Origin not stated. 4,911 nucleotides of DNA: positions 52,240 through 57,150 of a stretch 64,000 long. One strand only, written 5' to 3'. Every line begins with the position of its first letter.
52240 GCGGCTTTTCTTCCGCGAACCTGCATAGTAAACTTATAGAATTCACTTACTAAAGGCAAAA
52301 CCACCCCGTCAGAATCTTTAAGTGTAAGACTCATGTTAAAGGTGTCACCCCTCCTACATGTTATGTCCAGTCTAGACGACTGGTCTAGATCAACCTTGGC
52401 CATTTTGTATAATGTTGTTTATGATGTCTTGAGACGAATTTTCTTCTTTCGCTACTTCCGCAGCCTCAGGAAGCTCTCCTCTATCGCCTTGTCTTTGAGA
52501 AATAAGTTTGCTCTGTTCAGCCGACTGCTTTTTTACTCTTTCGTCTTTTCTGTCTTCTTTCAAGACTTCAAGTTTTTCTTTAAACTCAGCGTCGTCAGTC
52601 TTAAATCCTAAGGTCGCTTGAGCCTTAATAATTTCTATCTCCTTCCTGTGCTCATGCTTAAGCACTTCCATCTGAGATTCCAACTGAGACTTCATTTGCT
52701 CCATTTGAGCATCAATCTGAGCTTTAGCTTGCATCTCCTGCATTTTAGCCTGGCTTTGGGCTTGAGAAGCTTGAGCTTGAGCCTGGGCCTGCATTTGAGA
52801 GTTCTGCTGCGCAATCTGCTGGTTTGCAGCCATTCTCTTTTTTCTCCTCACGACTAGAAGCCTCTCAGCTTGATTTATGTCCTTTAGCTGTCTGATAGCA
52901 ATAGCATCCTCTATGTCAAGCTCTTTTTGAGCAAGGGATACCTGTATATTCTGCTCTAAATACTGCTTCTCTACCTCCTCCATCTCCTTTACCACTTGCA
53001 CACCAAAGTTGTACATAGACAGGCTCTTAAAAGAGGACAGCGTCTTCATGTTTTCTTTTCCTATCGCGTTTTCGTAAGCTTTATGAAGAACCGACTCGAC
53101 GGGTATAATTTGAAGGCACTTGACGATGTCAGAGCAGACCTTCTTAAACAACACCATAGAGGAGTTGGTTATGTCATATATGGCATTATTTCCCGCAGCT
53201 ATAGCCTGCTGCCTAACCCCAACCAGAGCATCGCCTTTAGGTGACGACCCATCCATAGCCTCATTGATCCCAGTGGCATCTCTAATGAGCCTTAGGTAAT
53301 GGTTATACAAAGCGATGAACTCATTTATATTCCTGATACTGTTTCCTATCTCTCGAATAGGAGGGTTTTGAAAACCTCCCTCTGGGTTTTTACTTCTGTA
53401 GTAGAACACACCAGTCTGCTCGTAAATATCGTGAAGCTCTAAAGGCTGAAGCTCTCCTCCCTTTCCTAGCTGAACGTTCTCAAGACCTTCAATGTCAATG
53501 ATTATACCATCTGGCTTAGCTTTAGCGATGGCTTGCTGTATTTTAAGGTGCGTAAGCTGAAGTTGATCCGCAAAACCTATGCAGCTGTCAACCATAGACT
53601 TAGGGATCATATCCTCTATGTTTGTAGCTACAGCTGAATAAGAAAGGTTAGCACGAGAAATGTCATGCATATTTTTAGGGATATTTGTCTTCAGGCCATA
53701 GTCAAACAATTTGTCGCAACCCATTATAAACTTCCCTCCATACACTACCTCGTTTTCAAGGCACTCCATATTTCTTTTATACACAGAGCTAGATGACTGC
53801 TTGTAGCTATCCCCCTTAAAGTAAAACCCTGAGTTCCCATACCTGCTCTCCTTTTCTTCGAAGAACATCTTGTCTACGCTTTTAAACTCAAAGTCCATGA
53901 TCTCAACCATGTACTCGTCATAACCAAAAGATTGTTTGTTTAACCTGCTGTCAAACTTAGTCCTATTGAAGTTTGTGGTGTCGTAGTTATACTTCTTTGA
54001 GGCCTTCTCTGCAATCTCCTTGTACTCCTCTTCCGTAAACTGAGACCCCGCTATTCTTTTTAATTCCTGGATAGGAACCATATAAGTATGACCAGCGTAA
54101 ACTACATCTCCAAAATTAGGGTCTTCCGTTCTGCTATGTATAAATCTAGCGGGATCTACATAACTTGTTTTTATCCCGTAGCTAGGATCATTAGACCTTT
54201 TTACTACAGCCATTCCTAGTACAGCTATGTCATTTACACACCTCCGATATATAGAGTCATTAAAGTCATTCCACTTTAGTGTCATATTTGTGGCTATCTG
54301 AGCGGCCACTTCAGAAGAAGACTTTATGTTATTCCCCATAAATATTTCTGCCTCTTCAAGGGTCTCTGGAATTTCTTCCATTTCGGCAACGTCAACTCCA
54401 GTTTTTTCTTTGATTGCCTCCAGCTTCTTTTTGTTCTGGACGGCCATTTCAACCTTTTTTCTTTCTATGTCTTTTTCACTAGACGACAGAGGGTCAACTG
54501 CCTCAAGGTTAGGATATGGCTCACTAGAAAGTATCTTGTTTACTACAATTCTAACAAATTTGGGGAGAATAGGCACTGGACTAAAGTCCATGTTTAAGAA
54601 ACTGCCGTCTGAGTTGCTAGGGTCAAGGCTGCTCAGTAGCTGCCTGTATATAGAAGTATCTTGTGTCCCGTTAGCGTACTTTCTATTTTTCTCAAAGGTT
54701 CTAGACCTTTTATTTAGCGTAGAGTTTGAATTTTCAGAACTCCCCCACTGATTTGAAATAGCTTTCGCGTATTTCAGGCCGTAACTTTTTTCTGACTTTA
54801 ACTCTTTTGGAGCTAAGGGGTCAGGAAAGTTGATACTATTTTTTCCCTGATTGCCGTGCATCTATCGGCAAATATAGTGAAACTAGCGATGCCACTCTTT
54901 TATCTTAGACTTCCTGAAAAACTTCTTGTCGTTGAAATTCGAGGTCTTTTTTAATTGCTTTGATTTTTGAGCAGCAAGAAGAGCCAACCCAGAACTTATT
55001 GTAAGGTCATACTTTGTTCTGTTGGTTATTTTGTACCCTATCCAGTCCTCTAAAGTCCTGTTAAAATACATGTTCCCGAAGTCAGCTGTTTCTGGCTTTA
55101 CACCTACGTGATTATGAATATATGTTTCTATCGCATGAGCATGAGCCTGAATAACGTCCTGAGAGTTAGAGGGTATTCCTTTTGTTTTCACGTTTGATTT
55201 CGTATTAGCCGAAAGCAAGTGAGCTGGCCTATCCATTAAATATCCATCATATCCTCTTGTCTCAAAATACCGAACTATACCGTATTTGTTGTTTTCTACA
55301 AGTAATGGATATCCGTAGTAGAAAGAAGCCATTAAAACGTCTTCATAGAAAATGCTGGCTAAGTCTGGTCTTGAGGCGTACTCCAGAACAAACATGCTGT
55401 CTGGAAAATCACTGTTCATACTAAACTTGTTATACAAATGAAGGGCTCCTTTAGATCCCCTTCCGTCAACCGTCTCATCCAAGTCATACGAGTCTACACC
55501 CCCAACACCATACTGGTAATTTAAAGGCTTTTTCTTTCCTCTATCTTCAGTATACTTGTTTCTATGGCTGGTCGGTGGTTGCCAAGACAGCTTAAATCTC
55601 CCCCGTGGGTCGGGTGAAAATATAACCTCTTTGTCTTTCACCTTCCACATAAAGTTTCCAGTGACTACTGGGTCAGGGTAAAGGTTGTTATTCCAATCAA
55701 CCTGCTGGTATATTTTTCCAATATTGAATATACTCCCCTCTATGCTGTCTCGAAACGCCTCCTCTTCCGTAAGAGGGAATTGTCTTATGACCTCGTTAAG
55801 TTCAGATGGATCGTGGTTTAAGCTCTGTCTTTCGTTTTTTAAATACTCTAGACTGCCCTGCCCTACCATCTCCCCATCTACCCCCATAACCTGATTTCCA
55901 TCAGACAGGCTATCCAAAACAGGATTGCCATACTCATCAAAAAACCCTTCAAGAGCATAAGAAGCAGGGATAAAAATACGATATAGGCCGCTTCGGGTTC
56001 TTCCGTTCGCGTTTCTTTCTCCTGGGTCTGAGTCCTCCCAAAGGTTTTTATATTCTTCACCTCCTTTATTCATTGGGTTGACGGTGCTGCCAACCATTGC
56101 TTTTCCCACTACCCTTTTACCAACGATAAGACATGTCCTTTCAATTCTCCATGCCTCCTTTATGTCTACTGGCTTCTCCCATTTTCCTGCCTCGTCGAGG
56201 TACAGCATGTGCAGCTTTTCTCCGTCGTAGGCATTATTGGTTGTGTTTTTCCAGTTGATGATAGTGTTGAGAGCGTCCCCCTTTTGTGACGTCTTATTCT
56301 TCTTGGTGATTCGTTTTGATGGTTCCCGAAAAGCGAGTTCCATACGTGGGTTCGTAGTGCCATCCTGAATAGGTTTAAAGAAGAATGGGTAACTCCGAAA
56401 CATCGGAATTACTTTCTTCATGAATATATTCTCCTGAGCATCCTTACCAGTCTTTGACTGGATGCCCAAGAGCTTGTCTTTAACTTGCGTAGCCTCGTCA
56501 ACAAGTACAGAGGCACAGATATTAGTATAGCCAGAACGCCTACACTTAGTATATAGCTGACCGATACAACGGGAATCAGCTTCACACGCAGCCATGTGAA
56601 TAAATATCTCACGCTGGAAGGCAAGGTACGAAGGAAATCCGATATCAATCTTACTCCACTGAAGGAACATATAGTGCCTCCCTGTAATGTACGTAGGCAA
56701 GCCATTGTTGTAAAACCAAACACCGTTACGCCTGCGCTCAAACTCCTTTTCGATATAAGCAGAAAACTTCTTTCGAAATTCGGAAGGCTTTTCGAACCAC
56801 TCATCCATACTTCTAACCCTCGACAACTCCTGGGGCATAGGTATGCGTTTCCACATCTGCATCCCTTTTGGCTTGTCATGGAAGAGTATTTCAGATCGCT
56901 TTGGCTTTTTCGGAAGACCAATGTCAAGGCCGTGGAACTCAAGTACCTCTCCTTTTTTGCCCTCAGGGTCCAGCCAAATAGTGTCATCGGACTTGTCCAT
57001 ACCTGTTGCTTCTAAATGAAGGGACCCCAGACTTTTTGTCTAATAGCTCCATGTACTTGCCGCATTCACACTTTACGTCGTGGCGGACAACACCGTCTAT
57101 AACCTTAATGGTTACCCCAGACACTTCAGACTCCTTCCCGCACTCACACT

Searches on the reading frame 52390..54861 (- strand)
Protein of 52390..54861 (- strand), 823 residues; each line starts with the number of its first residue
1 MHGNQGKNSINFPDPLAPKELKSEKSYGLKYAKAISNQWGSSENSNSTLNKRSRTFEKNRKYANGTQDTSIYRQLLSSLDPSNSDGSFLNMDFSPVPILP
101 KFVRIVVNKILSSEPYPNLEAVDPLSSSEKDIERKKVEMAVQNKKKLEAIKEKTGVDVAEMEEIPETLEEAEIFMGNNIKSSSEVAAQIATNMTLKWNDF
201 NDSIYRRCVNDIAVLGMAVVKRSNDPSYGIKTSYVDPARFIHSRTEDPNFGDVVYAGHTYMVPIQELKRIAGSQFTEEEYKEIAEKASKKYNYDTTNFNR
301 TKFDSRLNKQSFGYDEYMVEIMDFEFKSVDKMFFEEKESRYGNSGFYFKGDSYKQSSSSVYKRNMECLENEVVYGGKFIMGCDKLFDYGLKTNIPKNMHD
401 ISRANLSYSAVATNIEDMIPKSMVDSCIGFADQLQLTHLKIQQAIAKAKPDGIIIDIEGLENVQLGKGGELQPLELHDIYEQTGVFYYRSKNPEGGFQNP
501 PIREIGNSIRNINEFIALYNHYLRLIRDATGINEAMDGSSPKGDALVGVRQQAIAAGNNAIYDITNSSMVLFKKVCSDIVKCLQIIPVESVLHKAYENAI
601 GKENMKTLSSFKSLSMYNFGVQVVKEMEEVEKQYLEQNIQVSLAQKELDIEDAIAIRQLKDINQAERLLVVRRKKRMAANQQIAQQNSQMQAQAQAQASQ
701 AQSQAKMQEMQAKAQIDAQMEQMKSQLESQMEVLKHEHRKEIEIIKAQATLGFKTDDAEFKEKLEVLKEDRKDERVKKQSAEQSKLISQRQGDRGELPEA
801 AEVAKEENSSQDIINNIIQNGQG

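Call 13: search_protein_families(library=phrogs, proteins=[window:52390-54861:-], max_evalue=0.001)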
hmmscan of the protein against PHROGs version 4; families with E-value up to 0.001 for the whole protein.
window:52390-54861:- (823 aa): 1 family
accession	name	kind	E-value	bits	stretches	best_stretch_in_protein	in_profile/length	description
phrog_6547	-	head and packaging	3.5e-195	651.5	1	7-805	4-825/827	portal protein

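Call 14: search_protein_families(library=pfam, proteins=[window:52390-54861:-], max_evalue=0.001)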
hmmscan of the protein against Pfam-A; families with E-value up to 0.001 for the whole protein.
window:52390-54861:- (823 aa): 0 families

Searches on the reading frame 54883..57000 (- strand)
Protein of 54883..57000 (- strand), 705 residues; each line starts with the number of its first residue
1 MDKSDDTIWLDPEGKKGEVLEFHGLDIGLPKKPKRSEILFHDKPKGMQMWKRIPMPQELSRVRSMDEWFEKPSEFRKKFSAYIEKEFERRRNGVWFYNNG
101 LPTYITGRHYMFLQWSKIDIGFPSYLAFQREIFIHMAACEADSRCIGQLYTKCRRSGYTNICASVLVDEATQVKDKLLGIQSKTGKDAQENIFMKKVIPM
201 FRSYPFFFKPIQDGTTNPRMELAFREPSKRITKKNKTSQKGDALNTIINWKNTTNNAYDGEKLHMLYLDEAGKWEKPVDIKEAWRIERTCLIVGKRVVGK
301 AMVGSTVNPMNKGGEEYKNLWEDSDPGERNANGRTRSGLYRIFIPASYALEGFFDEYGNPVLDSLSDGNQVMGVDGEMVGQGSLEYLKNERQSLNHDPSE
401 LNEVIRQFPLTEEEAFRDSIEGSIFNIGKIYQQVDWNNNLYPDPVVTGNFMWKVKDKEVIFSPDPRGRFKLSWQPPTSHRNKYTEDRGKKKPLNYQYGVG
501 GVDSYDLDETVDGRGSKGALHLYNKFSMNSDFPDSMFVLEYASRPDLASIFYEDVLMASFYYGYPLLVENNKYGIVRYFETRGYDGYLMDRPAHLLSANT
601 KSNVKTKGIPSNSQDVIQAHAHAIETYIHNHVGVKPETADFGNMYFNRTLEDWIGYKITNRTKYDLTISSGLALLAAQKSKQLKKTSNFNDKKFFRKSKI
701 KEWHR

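Call 13: search_protein_families(library=phrogs, proteins=[window:54883-57000:-], max_evalue=0.001)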
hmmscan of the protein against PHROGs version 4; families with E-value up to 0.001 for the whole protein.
window:54883-57000:- (705 aa): 1 family
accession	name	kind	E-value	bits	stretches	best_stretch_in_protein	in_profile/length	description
phrog_6681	-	head and packaging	6.3e-213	710.2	1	6-697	17-744/758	terminase large subunit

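Call 14: search_protein_families(library=pfam, proteins=[window:54883-57000:-], max_evalue=0.001)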
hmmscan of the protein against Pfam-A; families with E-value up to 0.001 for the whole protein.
window:54883-57000:- (705 aa): 0 families

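Call 15: search_dna_similar(query=window:54883-57000:-, collection=phages, mode=protein, max_rows=25)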
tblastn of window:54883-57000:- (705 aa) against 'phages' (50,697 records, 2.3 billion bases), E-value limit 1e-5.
Records with a match: 110; places in all: 110; records where one place covers at least 80% of the query: 87.
Best place of each record, by identity: <60% 110.
By first word of the organism name: Flavobacterium 68; uncultured 18; Cellulophaga 15; Bacteriophage 3; Tenacibaculum 2; Azobacteroides 2; Caudoviricetes 1; Maribacter 1.
By host as written in the record: Flavobacterium sp. BAL314 68; - 22; Cellulophaga sp. HaHa_2_95 4; Cellulophaga baltica #18 2; Cellulophaga baltica #13 2; Cellulophaga baltica NN016046 2; Cellulophaga baltica #19 2; Cellulophaga baltica NN016038 2; and 4 more.
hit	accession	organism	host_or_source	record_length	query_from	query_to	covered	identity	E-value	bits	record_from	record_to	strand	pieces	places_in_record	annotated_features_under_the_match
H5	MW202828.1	Caudoviricetes sp.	Manatee Spring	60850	6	668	94%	46.7%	0e+0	592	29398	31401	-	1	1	terminase large subunit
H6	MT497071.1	Flavobacterium phage vB_FspP_elemoF_6-3D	Flavobacterium sp. BAL314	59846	2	668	95%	40.8%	4e-146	477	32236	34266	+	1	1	hypothetical protein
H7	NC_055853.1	Flavobacterium phage vB_FspP_elemoF_6-3D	Flavobacterium sp. BAL314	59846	2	668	95%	40.8%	4e-146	477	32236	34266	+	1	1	terminase large subunit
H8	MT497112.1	Flavobacterium phage vB_FspP_elemoA_6-5A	Flavobacterium sp. BAL314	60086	2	668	95%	40.8%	4e-146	477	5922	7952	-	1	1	hypothetical protein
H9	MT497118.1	Flavobacterium phage vB_FspP_elemoA_7-9C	Flavobacterium sp. BAL314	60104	2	668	95%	40.8%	4e-146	477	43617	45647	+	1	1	hypothetical protein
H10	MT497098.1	Flavobacterium phage vB_FspP_elemoC_15-9A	Flavobacterium sp. BAL314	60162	2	668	95%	40.8%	4e-146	477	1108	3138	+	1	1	hypothetical protein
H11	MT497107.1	Flavobacterium phage vB_FspP_elemoC_3-9B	Flavobacterium sp. BAL314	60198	2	668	95%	40.8%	4e-146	477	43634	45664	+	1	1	hypothetical protein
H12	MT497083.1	Flavobacterium phage vB_FspP_elemoA_11-9C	Flavobacterium sp. BAL314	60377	2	668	95%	40.8%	4e-146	477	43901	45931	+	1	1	hypothetical protein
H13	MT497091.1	Flavobacterium phage vB_FspP_elemoD_13-5B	Flavobacterium sp. BAL314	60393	2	668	95%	40.8%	4e-146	477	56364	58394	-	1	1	hypothetical protein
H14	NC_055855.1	Flavobacterium phage vB_FspP_elemoD_13-5B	Flavobacterium sp. BAL314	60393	2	668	95%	40.8%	4e-146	477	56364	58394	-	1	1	terminase large subunit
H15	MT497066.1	Flavobacterium phage vB_FspP_elemoC_13-1C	Flavobacterium sp. BAL314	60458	2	668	95%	40.8%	4e-146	477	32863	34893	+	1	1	hypothetical protein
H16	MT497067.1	Flavobacterium phage vB_FspP_elemoC_14-1A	Flavobacterium sp. BAL314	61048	2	668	95%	40.8%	4e-146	477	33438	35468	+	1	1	hypothetical protein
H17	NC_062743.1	Flavobacterium phage vB_FspP_elemoC_14-1A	Flavobacterium sp. BAL314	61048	2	668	95%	40.8%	4e-146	477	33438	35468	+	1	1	terminase large subunit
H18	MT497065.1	Flavobacterium phage vB_FspP_elemoA_13-1A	Flavobacterium sp. BAL314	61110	2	668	95%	40.8%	4e-146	477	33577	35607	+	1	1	hypothetical protein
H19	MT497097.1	Flavobacterium phage vB_FspP_elemoA_15-3D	Flavobacterium sp. BAL314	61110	2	668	95%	40.8%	4e-146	477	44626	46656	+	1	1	hypothetical protein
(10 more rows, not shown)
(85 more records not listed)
